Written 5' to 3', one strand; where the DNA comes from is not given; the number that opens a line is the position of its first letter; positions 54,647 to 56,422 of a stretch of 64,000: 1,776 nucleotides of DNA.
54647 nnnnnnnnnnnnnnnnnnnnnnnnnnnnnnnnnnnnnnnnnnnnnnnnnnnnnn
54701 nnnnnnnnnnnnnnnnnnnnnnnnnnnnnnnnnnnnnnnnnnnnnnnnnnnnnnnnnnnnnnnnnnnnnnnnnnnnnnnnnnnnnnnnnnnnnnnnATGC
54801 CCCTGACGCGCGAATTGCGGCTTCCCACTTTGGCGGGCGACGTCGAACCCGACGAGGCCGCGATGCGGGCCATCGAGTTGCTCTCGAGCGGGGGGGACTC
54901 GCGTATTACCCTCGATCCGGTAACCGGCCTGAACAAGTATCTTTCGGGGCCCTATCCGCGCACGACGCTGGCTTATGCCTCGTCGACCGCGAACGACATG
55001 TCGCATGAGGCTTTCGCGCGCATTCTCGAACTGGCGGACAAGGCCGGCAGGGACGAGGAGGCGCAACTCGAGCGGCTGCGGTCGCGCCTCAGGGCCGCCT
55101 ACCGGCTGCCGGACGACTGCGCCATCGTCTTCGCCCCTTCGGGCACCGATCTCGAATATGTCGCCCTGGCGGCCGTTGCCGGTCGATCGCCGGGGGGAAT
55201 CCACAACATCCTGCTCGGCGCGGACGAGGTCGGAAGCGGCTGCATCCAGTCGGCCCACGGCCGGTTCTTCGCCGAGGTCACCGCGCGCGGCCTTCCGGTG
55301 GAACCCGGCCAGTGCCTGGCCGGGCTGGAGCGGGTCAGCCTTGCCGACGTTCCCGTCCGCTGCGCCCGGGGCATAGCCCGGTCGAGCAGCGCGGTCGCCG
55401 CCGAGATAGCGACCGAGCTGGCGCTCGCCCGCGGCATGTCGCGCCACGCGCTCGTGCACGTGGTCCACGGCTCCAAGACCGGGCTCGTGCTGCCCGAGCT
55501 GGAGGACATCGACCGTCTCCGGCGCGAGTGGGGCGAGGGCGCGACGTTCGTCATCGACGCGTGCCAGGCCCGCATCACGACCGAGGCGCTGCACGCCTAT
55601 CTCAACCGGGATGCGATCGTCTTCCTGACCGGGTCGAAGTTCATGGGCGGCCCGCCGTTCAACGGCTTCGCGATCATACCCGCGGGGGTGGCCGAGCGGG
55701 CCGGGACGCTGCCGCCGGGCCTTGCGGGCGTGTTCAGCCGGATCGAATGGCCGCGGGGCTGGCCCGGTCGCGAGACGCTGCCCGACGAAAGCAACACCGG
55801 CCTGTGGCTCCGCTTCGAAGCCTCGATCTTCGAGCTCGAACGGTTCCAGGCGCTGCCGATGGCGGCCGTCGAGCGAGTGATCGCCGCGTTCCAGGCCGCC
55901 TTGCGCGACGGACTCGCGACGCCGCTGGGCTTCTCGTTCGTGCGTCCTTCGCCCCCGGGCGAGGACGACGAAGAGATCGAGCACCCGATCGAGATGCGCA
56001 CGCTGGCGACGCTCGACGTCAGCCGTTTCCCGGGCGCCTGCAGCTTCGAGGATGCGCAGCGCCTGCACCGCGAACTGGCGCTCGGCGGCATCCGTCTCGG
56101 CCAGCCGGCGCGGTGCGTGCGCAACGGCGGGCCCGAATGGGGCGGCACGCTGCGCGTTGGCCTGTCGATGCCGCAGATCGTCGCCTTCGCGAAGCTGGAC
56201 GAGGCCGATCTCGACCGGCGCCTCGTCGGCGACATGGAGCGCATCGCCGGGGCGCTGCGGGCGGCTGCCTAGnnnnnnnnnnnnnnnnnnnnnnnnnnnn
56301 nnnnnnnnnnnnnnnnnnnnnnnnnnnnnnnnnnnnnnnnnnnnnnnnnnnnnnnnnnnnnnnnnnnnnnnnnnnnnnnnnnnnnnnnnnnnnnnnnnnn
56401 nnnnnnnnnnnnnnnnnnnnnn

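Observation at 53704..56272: Divergent pair: Ddl-like ATP-grasp ligase and an uncharacterised PLP-fold enzyme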

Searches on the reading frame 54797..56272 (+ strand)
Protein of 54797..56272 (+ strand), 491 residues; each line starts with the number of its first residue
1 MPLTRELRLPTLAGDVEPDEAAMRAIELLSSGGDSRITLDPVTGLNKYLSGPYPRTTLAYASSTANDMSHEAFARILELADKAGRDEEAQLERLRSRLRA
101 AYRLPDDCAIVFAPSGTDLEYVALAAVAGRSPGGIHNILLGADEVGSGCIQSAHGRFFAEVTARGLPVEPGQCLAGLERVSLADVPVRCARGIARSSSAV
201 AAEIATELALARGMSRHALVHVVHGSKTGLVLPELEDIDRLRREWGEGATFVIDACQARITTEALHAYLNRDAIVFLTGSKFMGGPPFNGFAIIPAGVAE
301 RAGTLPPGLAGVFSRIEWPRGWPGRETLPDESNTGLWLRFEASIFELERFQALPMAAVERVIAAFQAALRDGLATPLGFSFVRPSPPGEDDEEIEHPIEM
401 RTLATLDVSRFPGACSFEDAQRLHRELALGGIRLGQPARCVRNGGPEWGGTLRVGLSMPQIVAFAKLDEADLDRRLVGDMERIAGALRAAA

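Call 3: search_protein_families(library=pfam, proteins=[window:54797-56272:+], max_evalue=0.01)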
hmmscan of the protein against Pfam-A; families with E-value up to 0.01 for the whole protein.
window:54797-56272:+ (491 aa): 0 families

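Call 4: search_protein_families(library=ncbifam, proteins=[window:54797-56272:+], max_evalue=0.01)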
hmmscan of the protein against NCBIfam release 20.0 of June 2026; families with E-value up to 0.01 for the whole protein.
window:54797-56272:+ (491 aa): 0 families

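Call 5: search_solved_structures(query=window:54797-56272:+, max_evalue=10, show_alignments=2)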
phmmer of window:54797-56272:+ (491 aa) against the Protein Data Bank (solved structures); distinct sequences matched with E-value up to 10: 2.
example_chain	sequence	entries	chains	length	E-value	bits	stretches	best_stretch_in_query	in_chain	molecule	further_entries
5b7s_A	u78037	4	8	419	0.84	11.5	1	218-290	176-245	Cysteine desulfurase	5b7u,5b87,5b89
3s1t_A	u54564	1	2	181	1.1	11.2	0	4-44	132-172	Aspartokinase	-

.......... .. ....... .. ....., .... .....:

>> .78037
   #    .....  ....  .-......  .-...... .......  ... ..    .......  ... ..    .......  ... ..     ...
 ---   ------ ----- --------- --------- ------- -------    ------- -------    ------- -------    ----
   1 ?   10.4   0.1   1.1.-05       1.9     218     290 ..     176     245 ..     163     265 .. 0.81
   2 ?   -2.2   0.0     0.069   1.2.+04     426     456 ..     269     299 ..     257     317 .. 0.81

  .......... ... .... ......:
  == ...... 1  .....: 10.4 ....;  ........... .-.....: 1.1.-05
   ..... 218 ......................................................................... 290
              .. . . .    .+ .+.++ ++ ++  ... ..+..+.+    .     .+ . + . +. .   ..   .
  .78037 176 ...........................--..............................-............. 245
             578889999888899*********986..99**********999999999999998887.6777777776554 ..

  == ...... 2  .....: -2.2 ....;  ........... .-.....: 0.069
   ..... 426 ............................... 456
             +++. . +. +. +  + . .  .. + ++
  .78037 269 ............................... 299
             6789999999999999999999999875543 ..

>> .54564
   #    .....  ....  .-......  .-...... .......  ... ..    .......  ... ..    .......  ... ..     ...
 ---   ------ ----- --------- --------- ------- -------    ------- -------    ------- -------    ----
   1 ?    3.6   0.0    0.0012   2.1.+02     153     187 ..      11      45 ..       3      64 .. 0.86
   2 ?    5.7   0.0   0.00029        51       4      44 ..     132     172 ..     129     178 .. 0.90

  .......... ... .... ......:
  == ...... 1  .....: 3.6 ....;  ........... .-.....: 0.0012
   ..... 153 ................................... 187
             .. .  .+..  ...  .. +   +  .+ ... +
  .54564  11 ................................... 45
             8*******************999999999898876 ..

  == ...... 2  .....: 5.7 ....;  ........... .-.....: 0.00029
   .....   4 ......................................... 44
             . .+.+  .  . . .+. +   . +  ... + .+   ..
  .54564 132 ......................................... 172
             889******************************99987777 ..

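Call 7: find_homologous_proteins(query=window:54797-56272:+, max_evalue=0.001)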
Query window:54797-56272:+ (491 aa): 1662 proteins with E <= 0.001 among 8000 candidates; the best 120 are listed.
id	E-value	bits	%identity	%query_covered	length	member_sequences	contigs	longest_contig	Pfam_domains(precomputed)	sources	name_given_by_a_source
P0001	0.0e+0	1085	100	100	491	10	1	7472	-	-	-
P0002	8.6e-285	963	88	100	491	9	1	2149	-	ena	-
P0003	9.0e-255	864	81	100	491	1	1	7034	-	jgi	jgi:hypothetical protein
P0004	2.5e-253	859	80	100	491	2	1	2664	-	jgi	-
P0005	3.3e-253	859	81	100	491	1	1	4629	-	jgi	jgi:hypothetical protein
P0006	1.8e-251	853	80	100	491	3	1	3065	-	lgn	-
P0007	2.1e-251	853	80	98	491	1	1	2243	-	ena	-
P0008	2.9e-251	852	79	100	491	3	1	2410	-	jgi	jgi:hypothetical protein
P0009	3.4e-250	849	79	100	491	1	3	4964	-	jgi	jgi:hypothetical protein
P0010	4.7e-250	848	79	100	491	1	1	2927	-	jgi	jgi:hypothetical protein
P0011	6.9e-250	848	78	100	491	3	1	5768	-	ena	-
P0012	1.5e-249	847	80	100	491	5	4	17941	-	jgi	jgi:hypothetical protein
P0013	1.7e-249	847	79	100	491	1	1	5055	-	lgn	-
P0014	1.0e-248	844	80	100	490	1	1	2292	-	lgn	-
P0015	5.7e-248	842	78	100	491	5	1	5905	-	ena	-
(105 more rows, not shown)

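Call 28: search_protein_representatives(alignment_id=A1)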
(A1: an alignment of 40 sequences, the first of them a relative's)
Query: 40 sequences, 495 profile positions. Proteins with E-value up to 0.001 (for the whole library): 1954; up to 1e-10: 1574; up to 1e-30: 1017. The best 150 are listed.
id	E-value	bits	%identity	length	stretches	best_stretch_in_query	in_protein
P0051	3.7e-257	870.4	-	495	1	4-494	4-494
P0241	5.7e-195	665.3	-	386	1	110-493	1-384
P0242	6.4e-184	628.8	-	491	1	26-489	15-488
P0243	4.8e-159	546.8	-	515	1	23-487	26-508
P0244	7.2e-154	529.7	-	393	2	236-489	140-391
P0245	4.0e-133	461.3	-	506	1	19-491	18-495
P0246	1.1e-132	459.8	-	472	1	27-488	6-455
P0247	6.7e-128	444.1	-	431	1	7-324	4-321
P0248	9.6e-126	437.0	-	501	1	15-490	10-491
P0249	2.4e-121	422.5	-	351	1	10-296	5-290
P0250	9.3e-118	410.6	-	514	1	27-484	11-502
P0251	3.6e-113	395.5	-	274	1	222-489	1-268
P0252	6.2e-112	391.4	-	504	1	21-488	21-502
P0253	1.1e-111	390.5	-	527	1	22-486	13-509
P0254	5.3e-111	388.3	-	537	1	24-486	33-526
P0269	3.3e-91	323.0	-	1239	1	19-487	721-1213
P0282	3.5e-79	283.4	-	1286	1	26-484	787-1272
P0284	2.2e-78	280.8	-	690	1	27-488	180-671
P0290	7.7e-75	269.0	-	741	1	23-390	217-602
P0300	1.2e-72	261.8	-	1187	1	21-382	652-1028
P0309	2.9e-71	257.3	-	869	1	24-353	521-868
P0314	9.7e-71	255.5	-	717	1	6-491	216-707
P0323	1.3e-69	251.8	-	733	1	21-456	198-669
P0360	7.4e-67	242.7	-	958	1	26-403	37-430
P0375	9.6e-66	239.1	-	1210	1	21-429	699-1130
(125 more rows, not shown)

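Call 29: search_protein_families(library=pfam, proteins=[P0269, P0282, P0300, P0375, P0284, P0290, P0314, P0360, P0309, P0323], max_evalue=0.001)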
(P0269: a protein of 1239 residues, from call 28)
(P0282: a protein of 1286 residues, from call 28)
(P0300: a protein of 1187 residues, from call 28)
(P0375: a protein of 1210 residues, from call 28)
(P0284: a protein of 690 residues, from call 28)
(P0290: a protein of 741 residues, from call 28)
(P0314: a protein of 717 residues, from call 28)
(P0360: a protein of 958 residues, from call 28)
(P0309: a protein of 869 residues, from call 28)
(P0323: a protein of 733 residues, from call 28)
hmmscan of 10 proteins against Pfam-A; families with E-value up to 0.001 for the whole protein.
P0269 (1239 aa): 0 families

P0282 (1286 aa): 0 families

P0300 (1187 aa): 2 families
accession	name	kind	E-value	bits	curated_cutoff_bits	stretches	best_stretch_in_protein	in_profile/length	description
PF00282.25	Pyridoxal_deC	-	1.2e-22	80.6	27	1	58-324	67-355/375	Pyridoxal-dependent decarboxylase conserved domain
PF00266.25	Aminotran_5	-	5.6e-11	42.5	21.5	1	81-206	54-177/371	Aminotransferase class-V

P0375 (1210 aa): 3 families
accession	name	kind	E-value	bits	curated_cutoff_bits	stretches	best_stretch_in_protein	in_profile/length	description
PF00282.25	Pyridoxal_deC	-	1e-62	212.5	27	1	61-430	1-374/375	Pyridoxal-dependent decarboxylase conserved domain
PF01212.27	Beta_elim_lyase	-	3.6e-08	33.5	27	1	114-407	9-228/288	Beta-eliminating lyase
PF00266.25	Aminotran_5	-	1.9e-05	24.2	21.5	1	197-337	91-218/371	Aminotransferase class-V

P0284 (690 aa): 0 families

P0290 (741 aa): 0 families

P0314 (717 aa): 1 family
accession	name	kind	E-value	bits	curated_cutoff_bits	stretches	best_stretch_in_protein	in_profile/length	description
PF01507.26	PAPS_reduct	-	2e-37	129.3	22.5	1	20-186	3-174/175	Phosphoadenosine phosphosulfate reductase domain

P0360 (958 aa): 0 families

P0309 (869 aa): 2 families
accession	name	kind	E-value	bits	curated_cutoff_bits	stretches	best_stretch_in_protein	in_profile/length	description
PF00282.25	Pyridoxal_deC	-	1e-56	192.8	27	1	52-419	3-375/375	Pyridoxal-dependent decarboxylase conserved domain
PF01212.27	Beta_elim_lyase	-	8.4e-05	22.5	27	1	204-400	92-233/288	Beta-eliminating lyase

P0323 (733 aa): 0 families

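Call 31: predict_structure(alignment_id=A1)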
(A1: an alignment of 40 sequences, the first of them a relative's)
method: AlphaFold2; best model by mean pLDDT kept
length: 491 residues; sequences in the alignment: 40
mean_pLDDT: 88.6   pTM: 0.90
mean pLDDT of the five models: 88.6, 88.6, 86.4, 86.4, 86.2
residues with pLDDT >= 90: 294; 70-90: 163; 50-70: 30; < 50: 4
segments of 3 or more residues with pLDDT < 50: 1-4
pLDDT, mean of each block of 10 residues (from residue 1): 61 89 91 84 85 89 73 93 82 95 94 91 96 95 68 90 90 95 89 88 97 97 76 90 94 82 92 88 77 95 95 94 94 90 93 93 95 95 80 68 89 93 89 86 88 89 96 97 94 86
secondary structure, 60 per line:
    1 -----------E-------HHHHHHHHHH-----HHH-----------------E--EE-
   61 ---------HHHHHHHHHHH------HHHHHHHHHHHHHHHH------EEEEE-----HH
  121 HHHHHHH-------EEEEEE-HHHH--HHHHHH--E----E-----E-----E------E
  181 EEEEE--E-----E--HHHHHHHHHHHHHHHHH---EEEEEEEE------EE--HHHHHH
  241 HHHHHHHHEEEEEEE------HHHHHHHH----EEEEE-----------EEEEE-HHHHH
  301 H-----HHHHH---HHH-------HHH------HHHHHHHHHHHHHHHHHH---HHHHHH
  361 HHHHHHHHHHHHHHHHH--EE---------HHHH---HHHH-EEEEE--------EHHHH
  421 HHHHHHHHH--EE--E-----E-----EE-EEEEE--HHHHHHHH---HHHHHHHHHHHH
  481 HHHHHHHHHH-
elements in order: H20-29 H70-80 H87-102 E109-113 H119-127 E135-140 H142-145 H148-153 E180-185 H197-213 E217-224 H235-248 E249-255 H262-269 E274-278 E290-294 H296-301 H307-311 H334-351 H355-377 H391-394 H398-401 E403-407 H417-429 E451-455 H458-465 H469-490

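Call 34: fold_search(model_id=the predicted structure, library=pdb)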
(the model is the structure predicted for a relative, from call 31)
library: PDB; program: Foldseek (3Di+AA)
matches with E <= 10: 1556; with E <= 0.001: 778
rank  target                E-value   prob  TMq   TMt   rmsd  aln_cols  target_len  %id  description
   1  3f0h                  1.2e-12  1.00  0.48  0.62   7.1       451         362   13  Crystal structure of Aminotransferase (RER070207000802) from Eubacterium rectale at 1.70 A resolution (released 2008-11-18)
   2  3ly1_C                4.7e-12  1.00  0.47  0.63   6.4       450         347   14  Crystal structure of Putative histidinol-phosphate aminotransferase (YP_050345.1) from Erwinia carotovora atroseptica  (released 2010-03-31)
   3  3ly1_A                7.3e-12  1.00  0.49  0.65   5.4       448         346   13  Crystal structure of Putative histidinol-phosphate aminotransferase (YP_050345.1) from Erwinia carotovora atroseptica  (released 2010-03-31)
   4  3ly1_D                8.1e-12  1.00  0.45  0.59   6.9       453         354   13  Crystal structure of Putative histidinol-phosphate aminotransferase (YP_050345.1) from Erwinia carotovora atroseptica  (released 2010-03-31)
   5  2w8t                  8.6e-12  1.00  0.49  0.59   6.4       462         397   13  SPT with PLP, N100C (released 2009-01-27)
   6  2z9u_A                2.2e-11  1.00  0.49  0.58   8.2       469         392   17  Crystal structure of pyridoxamine-pyruvate aminotransferase from Mesorhizobium loti at 2.0 A resolution (released 2007-11-06)
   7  7e7g                  2.7e-11  1.00  0.51  0.66   5.7       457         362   16  2-aminoethylphosphonate:pyruvate aminotransferase (AEPT) native (released 2021-03-31)
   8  6uy5_A                3.0e-11  1.00  0.50  0.60   6.8       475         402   14  E. coli cysteine desulfurase SufS with a spontaneously rotated beta-hairpin (released 2020-03-25)
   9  6mre                  3.2e-11  1.00  0.50  0.59   7.4       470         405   14  E. coli cysteine desulfurase SufS R92A with a cysteine persulfide intermediate (released 2019-01-09)
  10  6o12                  3.7e-11  1.00  0.50  0.59   7.1       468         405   15  E. coli cysteine desulfurase SufS H123A (released 2019-06-26)
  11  6mri                  3.7e-11  1.00  0.50  0.58   7.5       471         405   14  E. coli cysteine desulfurase SufS E250A with a cysteine persulfide intermediate (released 2019-01-09)
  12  7ruj                  4.4e-11  1.00  0.50  0.58   6.9       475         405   15  E. coli cysteine desulfurase SufS N99A (released 2023-01-25)
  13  7rw3                  4.9e-11  1.00  0.50  0.62   6.3       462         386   15  E. coli cysteine desulfurase SufS N99D (released 2023-01-25)
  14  6mrh                  5.5e-11  1.00  0.50  0.59   7.3       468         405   16  E. coli cysteine desulfurase SufS E96A with a cysteine persulfide intermediate (released 2019-01-09)
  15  4bmk_A                6.1e-11  1.00  0.49  0.58   6.3       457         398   14  Serine Palmitoyltransferase K265A from S. paucimobilis with bound PLP- Myriocin Aldimine (released 2013-09-04)
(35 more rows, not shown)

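Call 36: find_related_loci(query=A1, collection=genome_contigs, flank=8000)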
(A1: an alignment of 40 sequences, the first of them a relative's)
Query A1 (491 aa) in genome_contigs; peptide patterns used: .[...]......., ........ (x = any residue, [..] = any of these).
297 stretches matched a pattern; 289 encode a relative of the query (tblastn E <= 1e-3); the best 80 are kept; 80 distinct loci.
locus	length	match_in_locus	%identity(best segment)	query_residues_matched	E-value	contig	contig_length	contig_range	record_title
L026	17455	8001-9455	88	1-485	0e+0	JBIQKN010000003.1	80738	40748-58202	MAG: Sphingomonadales bacterium isolate mag.14f NODE_422_length_80738, whole genome shotgun sequence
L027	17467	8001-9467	78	1-489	0e+0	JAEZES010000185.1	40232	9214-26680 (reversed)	MAG: Proteobacteria bacterium isolate OH_CBrB_357 k127_400346, whole genome shotgun sequence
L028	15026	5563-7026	79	1-488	0e+0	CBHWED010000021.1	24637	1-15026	MAG TPA_asm: uncultured bacterium isolate ERR14722427_binner13_Refined_3 genome assembly, contig: ERZ27336822.908, whole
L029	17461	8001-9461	61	4-491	0e+0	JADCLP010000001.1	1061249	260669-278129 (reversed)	Erythrobacteraceae bacterium E2-1 Yellow Sea NODE_1_length_1061249_cov_246.324270, whole genome shotgun sequence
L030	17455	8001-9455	60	4-489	0e+0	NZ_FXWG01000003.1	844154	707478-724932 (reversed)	Altererythrobacter xiamenensis strain CGMCC 1.12494, whole genome shotgun sequence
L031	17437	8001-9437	61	9-487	0e+0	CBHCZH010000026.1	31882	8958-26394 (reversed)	MAG TPA_asm: uncultured bacterium isolate SRR16095327_binner13_Refined_15 genome assembly, contig: ERZ27337120.35, whole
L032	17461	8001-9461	58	4-490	0e+0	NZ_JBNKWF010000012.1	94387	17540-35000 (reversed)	MAG: Altererythrobacter sp. isolate A1.bin.2.strict NODE_12_length_94387_cov_9.634705, whole genome shotgun sequence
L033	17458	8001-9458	63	2-487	0e+0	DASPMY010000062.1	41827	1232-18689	MAG TPA_asm: Croceibacterium sp. isolate SMAG_U12105 k141_441956, whole genome shotgun sequence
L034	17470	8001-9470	60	3-488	2e-178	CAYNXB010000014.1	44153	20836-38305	MAG TPA_asm: uncultured Sphingomonadaceae bacterium isolate SRP193066_co1_71 genome assembly, contig: NODE_984_length_44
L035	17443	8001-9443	60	8-488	5e-178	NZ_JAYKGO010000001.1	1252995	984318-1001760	Qipengyuania zhejiangensis strain Z2 contig1, whole genome shotgun sequence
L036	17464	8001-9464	59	9-491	7e-175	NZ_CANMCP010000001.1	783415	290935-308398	Uncultured Croceicoccus sp. isolate 2B3-2-3Z.fasta NODE_1, whole genome shotgun sequence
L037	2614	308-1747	59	8-487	0e+0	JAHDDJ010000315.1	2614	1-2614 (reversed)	MAG: Erythrobacter sp. isolate MAG-155 RZ_100262, whole genome shotgun sequence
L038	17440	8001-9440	56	9-488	4e-169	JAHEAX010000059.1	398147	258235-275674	MAG: Erythrobacteraceae bacterium isolate Ww123 NODE_4_length_398147_cov_7.314902, whole genome shotgun sequence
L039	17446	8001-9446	56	8-489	1e-168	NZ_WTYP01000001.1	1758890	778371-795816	Pontixanthobacter luteolus strain SW-109 NODE_1_length_1758890, whole genome shotgun sequence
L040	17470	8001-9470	57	16-491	1e-167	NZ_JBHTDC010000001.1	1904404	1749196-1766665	Enterovirga sp. GCM10030262 strain CPCC 101701 spades_K_25_97_1, whole genome shotgun sequence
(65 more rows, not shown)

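Call 44: search_solved_structures(query=A1, max_evalue=10, show_alignments=4)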
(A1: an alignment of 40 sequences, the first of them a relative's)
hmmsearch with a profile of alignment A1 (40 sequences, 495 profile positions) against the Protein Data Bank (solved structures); distinct sequences matched with E-value up to 10: 0.

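Call 49: find_related_loci(query=A3, collection=genome_contigs, flank=8000)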
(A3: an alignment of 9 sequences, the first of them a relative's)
Query A3 (514 aa) in genome_contigs; peptide patterns used: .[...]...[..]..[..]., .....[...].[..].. (x = any residue, [..] = any of these).
599 stretches matched a pattern (row limit reached: there are more); 575 encode a relative of the query (tblastn E <= 1e-3); the best 80 are kept; 80 distinct loci.
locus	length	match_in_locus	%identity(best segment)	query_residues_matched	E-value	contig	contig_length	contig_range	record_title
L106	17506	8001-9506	44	4-506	3e-131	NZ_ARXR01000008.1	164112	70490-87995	Alloalcanivorax venustensis ISO4 contig8, whole genome shotgun sequence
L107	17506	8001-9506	42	11-514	3e-123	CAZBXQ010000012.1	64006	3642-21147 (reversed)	MAG TPA_asm: uncultured Flavobacteriaceae bacterium isolate SRP187154_co1_360 genome assembly, contig: NODE_327_length_6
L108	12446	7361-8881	40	4-513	7e-119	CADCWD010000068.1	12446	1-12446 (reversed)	MAG: uncultured Sphingosinicella sp. isolate AVDCRST_MAG23 genome assembly, contig: NODE474, whole genome shotgun sequen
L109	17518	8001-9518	41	2-511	1e-117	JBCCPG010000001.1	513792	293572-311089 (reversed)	MAG: Pseudomonadota bacterium isolate P01_D01_bin.122 k141_340758_length_513792_cov_19.1393, whole genome shotgun sequen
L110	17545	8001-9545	42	1-509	3e-115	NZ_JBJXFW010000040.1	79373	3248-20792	MAG: Sphingorhabdus sp. isolate F1F2.bin.405 k127_8524540, whole genome shotgun sequence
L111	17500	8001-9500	42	8-511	7e-115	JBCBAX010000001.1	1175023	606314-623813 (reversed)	MAG: Pseudomonadota bacterium isolate J06576_10 NODE_1_length_1175023_cov_17.103540, whole genome shotgun sequence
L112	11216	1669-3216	43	3-512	8e-115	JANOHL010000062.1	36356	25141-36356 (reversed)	MAG: Sphingomonadales bacterium isolate SOY_63_metabat_468 SOY_63_k141_5542001, whole genome shotgun sequence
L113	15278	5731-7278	43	3-512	4e-114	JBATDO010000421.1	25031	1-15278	MAG: Sphingorhabdus sp. isolate MFD10467_ilm_asm_bin2 k127_298164, whole genome shotgun sequence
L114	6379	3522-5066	42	1-509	1e-113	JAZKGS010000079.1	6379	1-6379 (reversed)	MAG: Pseudomonadota bacterium isolate DC_RB_04_SPN110320-bin060 DCRB04SPN_B060_0_000000000079, whole genome shotgun sequ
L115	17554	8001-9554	42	1-512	3e-113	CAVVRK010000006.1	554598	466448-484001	MAG: uncultured Alphaproteobacteria bacterium isolate MFD02832.bin.1.100 genome assembly, contig: contig_6250, whole gen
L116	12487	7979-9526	42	3-512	5e-113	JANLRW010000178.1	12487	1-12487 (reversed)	MAG: Sphingomonadales bacterium isolate OTE_25_metabat_79 OTE_25_k141_2740000, whole genome shotgun sequence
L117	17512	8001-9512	41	4-511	8e-113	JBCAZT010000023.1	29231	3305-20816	MAG: Pseudomonadota bacterium isolate J06570_10 NODE_23_length_29231_cov_4.454552, whole genome shotgun sequence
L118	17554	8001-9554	41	1-512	4e-112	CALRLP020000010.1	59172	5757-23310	MAG: Maricaulis salignorans isolate JJ-K9-75-6-m1-bin268 genome assembly, contig: JJ-SLHB4-253-C78, whole genome shotgun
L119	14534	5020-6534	40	7-512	1e-111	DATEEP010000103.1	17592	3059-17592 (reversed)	MAG TPA_asm: Novosphingobium sp. isolate SMAG_U8736 k141_2607161, whole genome shotgun sequence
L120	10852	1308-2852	43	3-512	2e-111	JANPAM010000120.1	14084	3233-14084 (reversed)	MAG: Sphingomonadales bacterium isolate VAR_79_metabat_216 VAR_79_k141_3105090, whole genome shotgun sequence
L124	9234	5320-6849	39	4-514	1e-110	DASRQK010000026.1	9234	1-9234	MAG TPA_asm: Sphingobacteriaceae bacterium isolate SMAG_U10320 k141_1502310, whole genome shotgun sequence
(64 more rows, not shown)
